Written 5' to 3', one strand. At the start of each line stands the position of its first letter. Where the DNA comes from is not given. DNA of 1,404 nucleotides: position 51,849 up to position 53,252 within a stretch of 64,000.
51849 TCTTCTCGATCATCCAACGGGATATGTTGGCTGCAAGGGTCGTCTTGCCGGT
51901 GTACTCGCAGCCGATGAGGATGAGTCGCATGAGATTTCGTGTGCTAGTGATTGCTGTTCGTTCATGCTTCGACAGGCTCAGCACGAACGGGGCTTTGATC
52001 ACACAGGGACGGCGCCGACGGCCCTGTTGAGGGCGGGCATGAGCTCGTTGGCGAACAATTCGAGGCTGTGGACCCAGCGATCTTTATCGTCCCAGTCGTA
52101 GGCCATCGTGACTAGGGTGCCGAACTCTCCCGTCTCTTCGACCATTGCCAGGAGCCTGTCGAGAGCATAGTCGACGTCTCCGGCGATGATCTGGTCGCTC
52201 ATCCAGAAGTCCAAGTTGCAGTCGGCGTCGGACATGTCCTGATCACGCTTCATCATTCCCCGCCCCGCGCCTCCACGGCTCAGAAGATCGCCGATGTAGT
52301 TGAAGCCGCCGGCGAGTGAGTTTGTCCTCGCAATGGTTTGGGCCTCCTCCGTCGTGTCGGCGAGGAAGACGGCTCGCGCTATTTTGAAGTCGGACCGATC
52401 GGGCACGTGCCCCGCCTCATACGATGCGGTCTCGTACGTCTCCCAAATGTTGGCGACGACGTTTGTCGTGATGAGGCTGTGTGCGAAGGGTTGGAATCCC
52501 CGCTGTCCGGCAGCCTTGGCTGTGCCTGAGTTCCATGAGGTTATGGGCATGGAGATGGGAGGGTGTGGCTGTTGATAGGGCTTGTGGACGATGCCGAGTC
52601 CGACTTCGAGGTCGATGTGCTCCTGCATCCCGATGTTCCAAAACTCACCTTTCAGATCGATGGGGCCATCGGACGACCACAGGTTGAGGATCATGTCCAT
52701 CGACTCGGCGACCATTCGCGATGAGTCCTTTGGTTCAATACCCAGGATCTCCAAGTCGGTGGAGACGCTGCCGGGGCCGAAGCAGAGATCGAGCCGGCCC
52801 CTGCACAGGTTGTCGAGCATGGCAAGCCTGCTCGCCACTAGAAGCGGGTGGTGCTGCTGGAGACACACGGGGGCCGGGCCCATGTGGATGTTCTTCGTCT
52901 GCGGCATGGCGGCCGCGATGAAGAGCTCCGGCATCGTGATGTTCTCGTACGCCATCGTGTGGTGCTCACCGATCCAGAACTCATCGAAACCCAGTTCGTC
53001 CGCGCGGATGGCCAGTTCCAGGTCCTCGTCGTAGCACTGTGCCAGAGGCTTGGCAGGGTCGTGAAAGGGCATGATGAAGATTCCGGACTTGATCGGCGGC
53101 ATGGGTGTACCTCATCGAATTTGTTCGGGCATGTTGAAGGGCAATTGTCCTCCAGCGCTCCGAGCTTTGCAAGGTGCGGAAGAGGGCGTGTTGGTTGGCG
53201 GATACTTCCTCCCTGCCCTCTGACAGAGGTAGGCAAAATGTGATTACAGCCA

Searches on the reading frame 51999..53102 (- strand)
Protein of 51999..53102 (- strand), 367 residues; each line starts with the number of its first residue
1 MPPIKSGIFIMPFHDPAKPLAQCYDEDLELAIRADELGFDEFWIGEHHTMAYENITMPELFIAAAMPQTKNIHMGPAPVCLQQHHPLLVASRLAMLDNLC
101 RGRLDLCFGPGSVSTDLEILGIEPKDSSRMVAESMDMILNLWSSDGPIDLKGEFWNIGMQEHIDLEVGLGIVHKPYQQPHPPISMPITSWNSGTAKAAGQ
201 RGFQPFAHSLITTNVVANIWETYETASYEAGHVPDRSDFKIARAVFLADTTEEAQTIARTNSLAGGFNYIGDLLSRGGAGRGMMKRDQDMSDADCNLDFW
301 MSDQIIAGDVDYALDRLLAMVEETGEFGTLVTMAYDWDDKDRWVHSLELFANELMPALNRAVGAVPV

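Call 14: search_protein_families(library=pfam, proteins=[window:51999-53102:-], max_evalue=1)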
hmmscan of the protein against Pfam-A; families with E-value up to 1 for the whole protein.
window:51999-53102:- (367 aa): 1 family
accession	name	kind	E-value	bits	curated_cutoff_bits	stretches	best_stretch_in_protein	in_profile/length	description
PF00296.26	Bac_luciferase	-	4.5e-34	118.7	27.9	1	5-323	2-309/314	Luciferase-like monooxygenase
